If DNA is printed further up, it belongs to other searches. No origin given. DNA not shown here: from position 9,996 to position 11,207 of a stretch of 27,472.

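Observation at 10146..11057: Orphan sporulation-type dipicolinate synthase subunit A in a non-sporulating proteobacterial catabolic operon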

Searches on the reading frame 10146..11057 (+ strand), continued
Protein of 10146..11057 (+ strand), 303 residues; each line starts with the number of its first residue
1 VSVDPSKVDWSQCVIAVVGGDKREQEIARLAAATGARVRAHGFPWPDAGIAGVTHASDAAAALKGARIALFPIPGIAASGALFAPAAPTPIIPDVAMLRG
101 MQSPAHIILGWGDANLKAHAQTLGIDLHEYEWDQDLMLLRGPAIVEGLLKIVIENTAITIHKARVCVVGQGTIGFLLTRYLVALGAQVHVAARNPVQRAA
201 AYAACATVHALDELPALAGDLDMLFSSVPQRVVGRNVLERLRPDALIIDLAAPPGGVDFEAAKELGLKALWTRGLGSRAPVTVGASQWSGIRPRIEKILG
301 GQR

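Call 46: find_encoding_contigs(protein=P0189, flank=4000, max_places=1)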
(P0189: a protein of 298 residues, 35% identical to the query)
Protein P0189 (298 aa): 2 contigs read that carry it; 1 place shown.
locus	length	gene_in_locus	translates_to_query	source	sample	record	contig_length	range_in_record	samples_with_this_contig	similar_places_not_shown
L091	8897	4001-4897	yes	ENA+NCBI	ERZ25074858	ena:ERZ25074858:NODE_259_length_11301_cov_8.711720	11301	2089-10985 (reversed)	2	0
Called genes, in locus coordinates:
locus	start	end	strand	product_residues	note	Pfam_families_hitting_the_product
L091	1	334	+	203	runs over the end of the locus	PF01522:Polysacc_deac_1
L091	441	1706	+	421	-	PF00675:Peptidase_M16, PF05193:Peptidase_M16_C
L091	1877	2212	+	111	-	-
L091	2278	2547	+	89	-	PF05239:PRC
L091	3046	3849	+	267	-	PF01113:DapB_N, PF05173:DapB_C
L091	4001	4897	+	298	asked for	PF13241:NAD_binding_7 (faint), PF16924:DpaA_N, PF02826:2-Hacid_dh_C (weak)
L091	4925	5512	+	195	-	PF02441:Flavoprotein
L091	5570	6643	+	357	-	PF01118:Semialdhyde_dh, PF02774:Semialdhyde_dhC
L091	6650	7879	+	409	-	PF00696:AA_kinase, PF13840:ACT_7, PF22468:ACT_9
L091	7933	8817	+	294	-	PF00701:DHDPS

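Call 47: find_encoding_contigs(protein=P0180, flank=4000, max_places=1)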
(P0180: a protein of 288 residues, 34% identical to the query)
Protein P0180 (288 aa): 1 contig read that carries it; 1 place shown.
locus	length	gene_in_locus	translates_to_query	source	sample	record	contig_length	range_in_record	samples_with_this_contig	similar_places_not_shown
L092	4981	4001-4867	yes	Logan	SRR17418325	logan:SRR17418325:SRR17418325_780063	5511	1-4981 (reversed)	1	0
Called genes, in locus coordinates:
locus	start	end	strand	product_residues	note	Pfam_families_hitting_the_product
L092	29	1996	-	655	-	PF00359:PTS_EIIA_2, PF02302:PTS_IIB, PF25554:PTS_EIIB_BC_N, PF02378:PTS_EIIC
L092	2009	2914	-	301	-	PF00294:PfkB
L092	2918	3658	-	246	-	PF08220:HTH_DeoR, PF08279:HTH_11 (weak), PF00455:DeoRC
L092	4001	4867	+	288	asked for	PF16924:DpaA_N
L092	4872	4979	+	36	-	?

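Call 48: find_encoding_contigs(protein=P0154, flank=4000, max_places=1)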
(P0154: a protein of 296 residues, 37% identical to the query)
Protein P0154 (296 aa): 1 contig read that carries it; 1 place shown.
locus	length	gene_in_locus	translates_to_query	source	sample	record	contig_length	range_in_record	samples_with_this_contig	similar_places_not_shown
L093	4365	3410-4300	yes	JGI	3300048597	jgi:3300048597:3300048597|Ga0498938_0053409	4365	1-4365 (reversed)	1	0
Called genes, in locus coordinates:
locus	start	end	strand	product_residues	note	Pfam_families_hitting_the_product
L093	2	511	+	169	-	?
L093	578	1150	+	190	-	PF00160:Pro_isomerase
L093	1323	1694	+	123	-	PF04234:CopC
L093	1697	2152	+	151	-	-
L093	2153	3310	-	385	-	PF00724:Oxidored_FMN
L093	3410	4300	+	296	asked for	PF16924:DpaA_N, PF02826:2-Hacid_dh_C (weak), PF00670:AdoHcyase_NAD (weak), PF01262:AlaDh_PNT_C (weak)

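Call 49: find_encoding_contigs(protein=P0156, flank=4000, max_places=1)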
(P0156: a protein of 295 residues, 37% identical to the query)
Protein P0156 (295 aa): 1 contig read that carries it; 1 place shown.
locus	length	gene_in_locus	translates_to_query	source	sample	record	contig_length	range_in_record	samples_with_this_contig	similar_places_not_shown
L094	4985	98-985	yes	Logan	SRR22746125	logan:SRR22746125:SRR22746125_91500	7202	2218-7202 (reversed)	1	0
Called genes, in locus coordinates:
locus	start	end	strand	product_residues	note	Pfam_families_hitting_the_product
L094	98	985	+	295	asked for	PF16924:DpaA_N, PF01262:AlaDh_PNT_C (weak), PF02826:2-Hacid_dh_C, PF00670:AdoHcyase_NAD, PF01488:Shikimate_DH (weak), PF03807:F420_oxidored (faint)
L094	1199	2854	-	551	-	PF00890:FAD_binding_2, PF01266:DAO (weak), PF07992:Pyr_redox_2 (faint), PF02910:Succ_DH_flav_C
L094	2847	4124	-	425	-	PF04389:Peptidase_M28, PF01546:Peptidase_M20, PF07687:M20_dimer (faint)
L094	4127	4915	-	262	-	PF02633:Creatininase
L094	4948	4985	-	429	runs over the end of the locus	PF07690:MFS_1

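Call 55: predict_structure(alignment_id=A3)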
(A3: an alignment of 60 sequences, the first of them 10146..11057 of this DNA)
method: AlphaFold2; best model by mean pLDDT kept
length: 303 residues; sequences in the alignment: 60
mean_pLDDT: 94.6   pTM: 0.86
mean pLDDT of the five models: 94.6, 94.3, 94.0, 93.2, 93.1
residues with pLDDT >= 90: 268; 70-90: 27; 50-70: 4; < 50: 4
segments of 3 or more residues with pLDDT < 50: 1-3
pLDDT, mean of each block of 10 residues (from residue 1): 66 97 98 98 97 98 98 91 95 98 97 97 97 87 94 98 98 95 99 98 99 98 97 98 98 92 98 86 95 94 57
secondary structure, 60 per line:
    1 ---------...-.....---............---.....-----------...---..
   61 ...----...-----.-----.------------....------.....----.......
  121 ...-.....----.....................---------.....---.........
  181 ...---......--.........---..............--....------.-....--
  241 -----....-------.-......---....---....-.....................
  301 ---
elements in order: E14-18 H22-33 E37-41 E53-55 H59-63 E68-70 H95-98 E105-109 H114-123 E125-129 H134-154 E164-168 H172-183 E187-192 H195-203 E207-210 H211-220 E223-226 H235-238 E246-249 H259-264 E268-271 H275-278 H280-300

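Call 58: fold_search(model_id=the predicted structure, library=pdb)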
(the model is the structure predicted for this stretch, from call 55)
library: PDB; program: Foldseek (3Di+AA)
matches with E <= 10: 500; with E <= 0.001: 500
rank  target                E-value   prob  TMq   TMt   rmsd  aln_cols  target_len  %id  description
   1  3d4o_D                2.7e-24  1.00  0.84  0.88   2.9       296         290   27  Crystal structure of dipicolinate synthase subunit A (NP_243269.1) from BACILLUS HALODURANS at 2.10 A resolution (released 2008-07-08)
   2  2rir_B                3.0e-24  1.00  0.84  0.85   3.1       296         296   27  Crystal structure of dipicolinate synthase, A chain, from Bacillus subtilis (released 2007-10-23)
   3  2rir_E                3.9e-24  1.00  0.85  0.86   3.2       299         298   27  Crystal structure of dipicolinate synthase, A chain, from Bacillus subtilis (released 2007-10-23)
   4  3d4o_B                8.7e-24  1.00  0.83  0.87   2.7       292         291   28  Crystal structure of dipicolinate synthase subunit A (NP_243269.1) from BACILLUS HALODURANS at 2.10 A resolution (released 2008-07-08)
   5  2rir_A                1.6e-23  1.00  0.83  0.85   3.1       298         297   27  Crystal structure of dipicolinate synthase, A chain, from Bacillus subtilis (released 2007-10-23)
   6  3d4o_A                1.6e-23  1.00  0.84  0.87   2.6       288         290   27  Crystal structure of dipicolinate synthase subunit A (NP_243269.1) from BACILLUS HALODURANS at 2.10 A resolution (released 2008-07-08)
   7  3d4o_C                1.7e-22  1.00  0.84  0.87   2.8       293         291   27  Crystal structure of dipicolinate synthase subunit A (NP_243269.1) from BACILLUS HALODURANS at 2.10 A resolution (released 2008-07-08)
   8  4dio_B                1.1e-10  1.00  0.68  0.63   4.6       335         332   16  The crystal structure of transhydrogenase from Sinorhizobium meliloti (released 2012-03-21)
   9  1l7e_C                1.5e-10  1.00  0.61  0.54   5.4       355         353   16  Crystal Structure of R. rubrum Transhydrogenase Domain I with Bound NADH (released 2002-11-20)
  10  1l7e_B                1.8e-10  1.00  0.65  0.56   4.6       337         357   16  Crystal Structure of R. rubrum Transhydrogenase Domain I with Bound NADH (released 2002-11-20)
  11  1hzz_B                2.3e-10  1.00  0.65  0.55   4.7       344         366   16  THE ASYMMETRIC COMPLEX OF THE TWO NUCLEOTIDE-BINDING COMPONENTS (DI, DIII) OF PROTON-TRANSLOCATING TRANSHYDROGENASE (released 2001-08-29)
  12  1l7d_B                2.7e-10  1.00  0.65  0.56   4.6       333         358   16  Crystal Structure of R. rubrum Transhydrogenase Domain I without Bound NAD(H) (released 2002-11-20)
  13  2frd_A                3.3e-10  1.00  0.64  0.56   5.0       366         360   14  Structure of Transhydrogenase (dI.S138A.NADH)2(dIII.NADPH)1 asymmetric complex (released 2006-02-28)
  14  4j1t_A                4.6e-10  1.00  0.66  0.55   5.0       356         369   16  Crystal structure of Thermus thermophilus transhydrogenase heterotrimeric complex of the Alpha1 subunit dimer with the (released 2014-02-05)
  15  1xlt_E                5.1e-10  1.00  0.66  0.57   4.8       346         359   16  Crystal structure of Transhydrogenase [(domain I)2:domain III] heterotrimer complex (released 2005-04-05)
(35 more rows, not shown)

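Call 59: search_protein_families(library=pfam, proteins=[P0142, P0132, P0147, P0143, P0264, P0125, P0185, P0163], max_evalue=0.0001)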
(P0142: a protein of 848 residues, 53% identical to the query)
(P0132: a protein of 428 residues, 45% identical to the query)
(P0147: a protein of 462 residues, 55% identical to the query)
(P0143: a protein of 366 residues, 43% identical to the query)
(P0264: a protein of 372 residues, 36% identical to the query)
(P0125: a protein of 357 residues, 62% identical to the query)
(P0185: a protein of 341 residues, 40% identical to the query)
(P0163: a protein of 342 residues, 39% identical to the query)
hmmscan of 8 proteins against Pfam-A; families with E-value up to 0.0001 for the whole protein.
P0142 (848 aa): 3 families
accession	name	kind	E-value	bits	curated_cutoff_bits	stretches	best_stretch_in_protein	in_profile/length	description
PF16924.11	DpaA_N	-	9.6e-16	58.4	29.2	1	203-318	1-115/116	Dipicolinate synthase subunit A N-terminal domain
PF02826.25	2-Hacid_dh_C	-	1.1e-05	25.4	25.1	1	346-397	32-83/178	D-isomer specific 2-hydroxyacid dehydrogenase, NAD binding domain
PF00903.31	Glyoxalase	-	3e-05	24.8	20.6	1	74-153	1-92/121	Glyoxalase/Bleomycin resistance protein/Dioxygenase superfamily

P0132 (428 aa): 5 families
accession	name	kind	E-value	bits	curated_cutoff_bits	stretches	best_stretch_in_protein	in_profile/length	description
PF16924.11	DpaA_N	-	2e-21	76.7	29.2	1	15-131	1-115/116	Dipicolinate synthase subunit A N-terminal domain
PF00903.31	Glyoxalase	-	1.8e-14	54.6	20.6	1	316-424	1-120/121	Glyoxalase/Bleomycin resistance protein/Dioxygenase superfamily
PF02826.25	2-Hacid_dh_C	-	7.4e-08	32.4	25.1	1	155-231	28-101/178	D-isomer specific 2-hydroxyacid dehydrogenase, NAD binding domain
PF18029.7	Glyoxalase_6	-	2.5e-06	28.5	23.6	1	320-422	2-102/106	Glyoxalase-like domain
PF13669.12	Glyoxalase_4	-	2.5e-06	28.2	27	0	319-415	2-109/109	Glyoxalase/Bleomycin resistance protein/Dioxygenase superfamily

P0147 (462 aa): 5 families
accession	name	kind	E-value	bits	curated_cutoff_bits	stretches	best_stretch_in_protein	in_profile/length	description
PF01266.30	DAO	-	6.3e-23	82.3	27.9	1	302-459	36-188/353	FAD dependent oxidoreductase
PF00670.27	AdoHcyase_NAD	-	2.1e-08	34.9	27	1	55-152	15-110/162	S-adenosyl-L-homocysteine hydrolase, NAD binding domain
PF01488.26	Shikimate_DH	-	3.4e-08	34.1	24.3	1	60-156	9-116/138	Shikimate / quinate 5-dehydrogenase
PF02826.25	2-Hacid_dh_C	-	6e-08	32.7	25.1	1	56-143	29-118/178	D-isomer specific 2-hydroxyacid dehydrogenase, NAD binding domain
PF03807.23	F420_oxidored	-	3.9e-05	24.6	21.6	0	65-153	1-93/94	NADP oxidoreductase coenzyme F420-dependent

P0143 (366 aa): 4 families
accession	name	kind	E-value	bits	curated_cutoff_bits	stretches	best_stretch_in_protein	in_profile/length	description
PF16924.11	DpaA_N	-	8.7e-23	81.1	29.2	1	17-131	2-115/116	Dipicolinate synthase subunit A N-terminal domain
PF02826.25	2-Hacid_dh_C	-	2.5e-06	27.5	25.1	1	156-249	29-124/178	D-isomer specific 2-hydroxyacid dehydrogenase, NAD binding domain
PF00670.27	AdoHcyase_NAD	-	2.8e-06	28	27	0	155-249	15-107/162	S-adenosyl-L-homocysteine hydrolase, NAD binding domain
PF01488.26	Shikimate_DH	-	1.6e-05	25.5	24.3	1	160-255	9-115/138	Shikimate / quinate 5-dehydrogenase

P0264 (372 aa): 0 families

P0125 (357 aa): 1 family
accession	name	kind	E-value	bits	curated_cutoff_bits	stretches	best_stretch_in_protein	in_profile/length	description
PF16924.11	DpaA_N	-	3.5e-18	66.3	29.2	1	9-125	1-115/116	Dipicolinate synthase subunit A N-terminal domain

P0185 (341 aa): 4 families
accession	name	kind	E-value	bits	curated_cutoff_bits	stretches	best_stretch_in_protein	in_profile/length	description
PF16924.11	DpaA_N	-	8e-19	68.3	29.2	1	9-124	2-115/116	Dipicolinate synthase subunit A N-terminal domain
PF02826.25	2-Hacid_dh_C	-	7.6e-08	32.4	25.1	1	147-207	27-87/178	D-isomer specific 2-hydroxyacid dehydrogenase, NAD binding domain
PF01262.27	AlaDh_PNT_C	-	1.7e-07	31.3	23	1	155-283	24-135/214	Alanine dehydrogenase/PNT, C-terminal domain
PF02254.24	TrkA_N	-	8.4e-05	23.3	23.8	0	160-203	2-45/116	TrkA-N domain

P0163 (342 aa): 2 families
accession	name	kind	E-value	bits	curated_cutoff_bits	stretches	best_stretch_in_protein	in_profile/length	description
PF16924.11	DpaA_N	-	5.3e-21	75.4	29.2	1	49-152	2-103/116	Dipicolinate synthase subunit A N-terminal domain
PF02826.25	2-Hacid_dh_C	-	6e-09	36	25.1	0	189-260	33-101/178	D-isomer specific 2-hydroxyacid dehydrogenase, NAD binding domain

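Call 60: search_dna_similar(query=window:10146-11057:+, collection=plasmids, mode=protein, max_evalue=1e-20, max_rows=40)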
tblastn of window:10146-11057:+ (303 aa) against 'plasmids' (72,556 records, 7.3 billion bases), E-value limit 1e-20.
Records with a match: 18; places in all: 18; records where one place covers at least 80% of the query: 18.
Best place of each record, by identity: 60-80% 14; <60% 4.
By first word of the organism name: Aminobacter 10; Shinella 3; Bacillus 2; Phyllobacterium 1; Monoglobus 1; Cytobacillus 1.
By predicted mobility (MOB-suite, as given by PLSDB): non-mobilizable 16; conjugative 2.
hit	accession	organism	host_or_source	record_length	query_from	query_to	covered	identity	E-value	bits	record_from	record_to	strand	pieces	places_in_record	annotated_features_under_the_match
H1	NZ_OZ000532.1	Shinella sp. WSC3-e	-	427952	7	299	97%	67.6%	9e-103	336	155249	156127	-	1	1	dipicolinate synthase subunit DpsA | NAD/NADP octopine/nopaline dehydrogenase family protein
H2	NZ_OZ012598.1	Shinella sp. WSD5-1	-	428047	7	299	97%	67.6%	9e-103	336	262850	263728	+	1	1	dipicolinate synthase subunit DpsA | NAD/NADP octopine/nopaline dehydrogenase family protein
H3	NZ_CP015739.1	Shinella sp. HZN7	-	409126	7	299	97%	67.6%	1e-102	335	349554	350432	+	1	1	dipicolinate synthase subunit DpsA | NAD/NADP octopine/nopaline dehydrogenase family protein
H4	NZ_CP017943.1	Phyllobacterium zundukense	Oxytropis triphylla,cell culture,root ...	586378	6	299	97%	66.3%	1e-102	336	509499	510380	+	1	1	dipicolinate synthase subunit DpsA | NAD/NADP octopine/nopaline dehydrogenase family protein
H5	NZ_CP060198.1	Aminobacter sp. MDW-2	cell culture,soil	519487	7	299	97%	66.6%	6e-104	339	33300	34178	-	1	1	dipicolinate synthase subunit DpsA | NAD/NADP octopine/nopaline dehydrogenase family protein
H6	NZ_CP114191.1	Aminobacter sp. NyZ550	-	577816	7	299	97%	66.6%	7e-102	333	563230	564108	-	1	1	dipicolinate synthase subunit DpsA | NAD/NADP octopine/nopaline dehydrogenase family protein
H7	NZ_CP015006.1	Aminobacter aminovorans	cell culture,soil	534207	7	299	97%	66.6%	3e-101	332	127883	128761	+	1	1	dipicolinate synthase subunit DpsA | NAD/NADP octopine/nopaline dehydrogenase family protein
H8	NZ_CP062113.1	Aminobacter sp. SR38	bacterial pure culture,soil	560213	7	299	97%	66.2%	2e-102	335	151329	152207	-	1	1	dipicolinate synthase subunit DpsA | NAD/NADP octopine/nopaline dehydrogenase family protein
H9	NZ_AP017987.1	Aminobacter sp. SS-2016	Lotus japoicus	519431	7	299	97%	66.2%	1e-101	333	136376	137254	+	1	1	dipicolinate synthase subunit DpsA | NAD/NADP octopine/nopaline dehydrogenase family protein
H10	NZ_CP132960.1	Aminobacter niigataensis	cell culture,sediment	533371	7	299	97%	66.2%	6e-101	331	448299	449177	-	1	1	dipicolinate synthase subunit DpsA | NAD/NADP octopine/nopaline dehydrogenase family protein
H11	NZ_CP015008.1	Aminobacter aminovorans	cell culture,soil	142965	8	299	96%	66.4%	5e-102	334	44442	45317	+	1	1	dipicolinate synthase subunit DpsA | NAD/NADP octopine/nopaline dehydrogenase family protein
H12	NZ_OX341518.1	Aminobacter niigataensis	-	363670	8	299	96%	66.4%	5e-102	334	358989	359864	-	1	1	dipicolinate synthase subunit DpsA | NAD/NADP octopine/nopaline dehydrogenase family protein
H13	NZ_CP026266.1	Aminobacter sp. MSH1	bacterial isolate,soil from courtyard ...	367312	8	299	96%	65.8%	5e-101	331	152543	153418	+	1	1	dipicolinate synthase subunit DpsA | NAD/NADP octopine/nopaline dehydrogenase family protein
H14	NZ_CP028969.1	Aminobacter sp. MSH1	Soil,Dichlobenil-treated soil sampled ...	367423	8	299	96%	65.8%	5e-101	331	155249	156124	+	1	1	dipicolinate synthase subunit DpsA | NAD/NADP octopine/nopaline dehydrogenase family protein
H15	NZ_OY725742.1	Monoglobus pectinilyticus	-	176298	14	302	95%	30.6%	3e-21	100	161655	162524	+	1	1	dpsA: dipicolinate synthase subunit DpsA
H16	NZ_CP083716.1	Bacillus velezensis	cell culture,Meju, fermented soybean ...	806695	14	284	89%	30.3%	3e-27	118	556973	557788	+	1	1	dpaA: dipicolinic acid synthetase subunit A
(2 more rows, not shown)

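Call 61: get_annotated_region(hit=H3, flank=12000)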
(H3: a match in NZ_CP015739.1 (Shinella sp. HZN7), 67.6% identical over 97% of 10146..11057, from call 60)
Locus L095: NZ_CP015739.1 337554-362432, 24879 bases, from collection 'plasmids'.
description: Shinella sp. HZN7 plasmid pShin-03, complete sequence
organism: Shinella sp. HZN7 (NCBI taxid 879274)
taxonomy: Bacteria; Pseudomonadota; Alphaproteobacteria; Hyphomicrobiales; Rhizobiaceae; Shinella; Shinella sp. HZN7
host: -; source: -; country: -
typing (MOB-suite, as given by PLSDB): non-mobilizable
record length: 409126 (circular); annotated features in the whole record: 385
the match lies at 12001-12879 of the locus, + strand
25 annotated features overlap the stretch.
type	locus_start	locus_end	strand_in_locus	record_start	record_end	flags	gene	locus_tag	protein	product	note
CDS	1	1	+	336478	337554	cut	ugpC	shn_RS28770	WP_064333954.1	sn-glycerol-3-phosphate ABC transporter ATP-binding protein UgpC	-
CDS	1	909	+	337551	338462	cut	-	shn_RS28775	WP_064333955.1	sugar kinase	-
CDS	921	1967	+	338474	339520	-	-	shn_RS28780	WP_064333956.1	tagatose 1,6-diphosphate aldolase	-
CDS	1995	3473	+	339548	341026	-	-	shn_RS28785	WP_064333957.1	NAD-dependent succinate-semialdehyde dehydrogenase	-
CDS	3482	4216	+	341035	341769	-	-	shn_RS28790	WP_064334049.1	SDR family oxidoreductase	-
CDS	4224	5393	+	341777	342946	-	-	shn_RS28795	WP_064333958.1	mandelate racemase/muconate lactonizing enzyme family protein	-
CDS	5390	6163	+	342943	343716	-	-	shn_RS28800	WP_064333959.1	TSUP family transporter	-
CDS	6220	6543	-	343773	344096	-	-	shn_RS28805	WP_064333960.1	hypothetical protein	-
CDS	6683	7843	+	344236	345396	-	-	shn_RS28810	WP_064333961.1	enolase C-terminal domain-like protein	-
CDS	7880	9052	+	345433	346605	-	-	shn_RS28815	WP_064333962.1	Xaa-Pro peptidase family protein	GO:0006508 - proteolysis [Evidence IEA]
CDS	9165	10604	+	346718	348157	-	-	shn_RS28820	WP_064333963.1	amidohydrolase family protein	-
CDS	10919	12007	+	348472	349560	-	-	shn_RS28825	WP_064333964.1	NAD/NADP octopine/nopaline dehydrogenase family protein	-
CDS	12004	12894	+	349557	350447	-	-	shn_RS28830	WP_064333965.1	dipicolinate synthase subunit DpsA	-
CDS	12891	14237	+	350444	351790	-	-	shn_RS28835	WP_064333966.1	amidohydrolase family protein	-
CDS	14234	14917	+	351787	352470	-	-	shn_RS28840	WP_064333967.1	hypothetical protein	-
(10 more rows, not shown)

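Call 62: get_annotated_region(hit=H7, flank=12000)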
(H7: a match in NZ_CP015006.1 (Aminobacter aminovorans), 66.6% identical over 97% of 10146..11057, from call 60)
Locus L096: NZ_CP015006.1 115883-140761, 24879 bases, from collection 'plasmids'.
description: Aminobacter aminovorans strain KCTC 2477 plasmid pAA01, complete sequence
organism: Aminobacter aminovorans (NCBI taxid 83263)
taxonomy: Bacteria; Pseudomonadota; Alphaproteobacteria; Hyphomicrobiales; Phyllobacteriaceae; Aminobacter; Aminobacter aminovorans
host: -; source: cell culture,soil; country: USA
typing (MOB-suite, as given by PLSDB): non-mobilizable
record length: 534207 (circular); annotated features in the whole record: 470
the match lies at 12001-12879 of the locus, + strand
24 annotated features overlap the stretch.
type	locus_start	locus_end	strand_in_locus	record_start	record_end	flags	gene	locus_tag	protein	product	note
CDS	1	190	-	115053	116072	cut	tauA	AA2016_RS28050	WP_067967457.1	taurine ABC transporter substrate-binding protein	GO:0015734 - taurine transmembrane transport [Evidence IEA]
CDS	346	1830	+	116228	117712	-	-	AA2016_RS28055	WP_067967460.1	PLP-dependent aminotransferase family protein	-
CDS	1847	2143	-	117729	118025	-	-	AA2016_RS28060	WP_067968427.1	hypothetical protein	-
CDS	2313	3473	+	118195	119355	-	-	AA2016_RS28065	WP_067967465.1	enolase C-terminal domain-like protein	-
CDS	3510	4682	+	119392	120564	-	-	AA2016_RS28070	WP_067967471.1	Xaa-Pro peptidase family protein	GO:0006508 - proteolysis [Evidence IEA]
CDS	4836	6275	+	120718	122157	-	-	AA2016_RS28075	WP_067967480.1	amidohydrolase family protein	-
CDS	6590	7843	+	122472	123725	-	-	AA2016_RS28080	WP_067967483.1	D-amino acid dehydrogenase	-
CDS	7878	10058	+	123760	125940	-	-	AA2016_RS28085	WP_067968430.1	malate synthase G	GO:0006097 - glyoxylate cycle [Evidence IEA]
CDS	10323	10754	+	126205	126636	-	-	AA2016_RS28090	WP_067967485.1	heme-binding protein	-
CDS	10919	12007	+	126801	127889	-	-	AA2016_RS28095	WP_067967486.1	NAD/NADP octopine/nopaline dehydrogenase family protein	-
CDS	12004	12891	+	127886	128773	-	-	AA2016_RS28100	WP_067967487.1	dipicolinate synthase subunit DpsA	-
CDS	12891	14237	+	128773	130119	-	-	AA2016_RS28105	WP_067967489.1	amidohydrolase family protein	-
CDS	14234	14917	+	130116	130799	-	-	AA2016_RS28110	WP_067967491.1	resolvase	-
CDS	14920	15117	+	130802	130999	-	-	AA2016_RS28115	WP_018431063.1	2-hydroxymuconate tautomerase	GO:0008152 - metabolic process [Evidence IEA]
CDS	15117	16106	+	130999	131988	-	-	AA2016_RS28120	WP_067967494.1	isochorismatase family protein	-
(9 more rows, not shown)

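Call 65: get_annotated_region(hit=H16, flank=2500)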
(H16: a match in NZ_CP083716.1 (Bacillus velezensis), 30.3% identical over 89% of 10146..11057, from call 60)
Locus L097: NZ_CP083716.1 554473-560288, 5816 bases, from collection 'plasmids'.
description: Bacillus velezensis strain DMB05 plasmid pDMB05-1, complete sequence
organism: Bacillus velezensis (NCBI taxid 492670)
taxonomy: Bacteria; Bacillota; Bacilli; Bacillales; Bacillaceae; Bacillus; Bacillus velezensis
host: -; source: cell culture,Meju, fermented soybean brick; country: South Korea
typing (MOB-suite, as given by PLSDB): non-mobilizable
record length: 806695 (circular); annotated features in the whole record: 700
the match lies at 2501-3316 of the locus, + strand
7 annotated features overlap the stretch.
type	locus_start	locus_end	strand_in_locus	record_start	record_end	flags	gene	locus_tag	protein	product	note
CDS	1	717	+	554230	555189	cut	-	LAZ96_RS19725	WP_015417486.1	polysaccharide deacetylase family protein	GO:0005975 - carbohydrate metabolic process [Evidence IEA]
CDS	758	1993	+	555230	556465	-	-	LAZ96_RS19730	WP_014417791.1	pitrilysin family protein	-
CDS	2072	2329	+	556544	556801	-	-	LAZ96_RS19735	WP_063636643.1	YlmC/YmxH family sporulation protein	-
CDS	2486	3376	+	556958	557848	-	dpaA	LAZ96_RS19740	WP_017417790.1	dipicolinic acid synthetase subunit A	GO:0030436 - asexual sporulation [Evidence IEA]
CDS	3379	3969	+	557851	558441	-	dpaB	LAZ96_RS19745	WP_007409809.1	dipicolinate synthase subunit B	GO:0030436 - asexual sporulation [Evidence IEA]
CDS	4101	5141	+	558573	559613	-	asd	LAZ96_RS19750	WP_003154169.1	aspartate-semialdehyde dehydrogenase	GO:0009097 - isoleucine biosynthetic process [Evidence IEA]; GO:0009089 - lysine biosynthetic process via ...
CDS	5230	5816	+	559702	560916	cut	dapG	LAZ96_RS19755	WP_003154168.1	aspartate kinase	GO:0009089 - lysine biosynthetic process via diaminopimelate [Evidence IEA]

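Call 66: get_annotated_region(hit=H15, flank=2500)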
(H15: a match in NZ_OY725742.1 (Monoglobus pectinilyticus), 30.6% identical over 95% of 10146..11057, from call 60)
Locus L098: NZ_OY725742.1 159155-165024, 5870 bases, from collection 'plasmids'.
description: Monoglobus pectinilyticus strain Ruminococcaceae species TSDC17.2-1.2 plasmid 18, complete sequence
organism: Monoglobus pectinilyticus (NCBI taxid 1981510)
taxonomy: Bacteria; Bacillota; Clostridia; Monoglobales; Monoglobaceae; Monoglobus; Monoglobus pectinilyticus
host: -; source: -; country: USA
typing (MOB-suite, as given by PLSDB): non-mobilizable
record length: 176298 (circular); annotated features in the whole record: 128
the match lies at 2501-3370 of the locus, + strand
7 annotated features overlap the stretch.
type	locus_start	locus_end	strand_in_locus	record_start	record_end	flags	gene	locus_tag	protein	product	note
CDS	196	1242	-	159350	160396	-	spoIVB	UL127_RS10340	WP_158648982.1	SpoIVB peptidase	GO:0030436 - asexual sporulation [Evidence IEA]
CDS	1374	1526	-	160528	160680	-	-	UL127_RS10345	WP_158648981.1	hypothetical protein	-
CDS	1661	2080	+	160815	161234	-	-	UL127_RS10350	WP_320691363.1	hypothetical protein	-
CDS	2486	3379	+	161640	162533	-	dpsA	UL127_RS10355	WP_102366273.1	dipicolinate synthase subunit DpsA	-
CDS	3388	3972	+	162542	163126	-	-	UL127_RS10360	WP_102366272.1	dipicolinate synthase subunit B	-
CDS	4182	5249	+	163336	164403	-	-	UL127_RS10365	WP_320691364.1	copper amine oxidase N-terminal domain-containing protein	-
CDS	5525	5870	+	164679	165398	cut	-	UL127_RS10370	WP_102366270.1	protein phosphatase 2C domain-containing protein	-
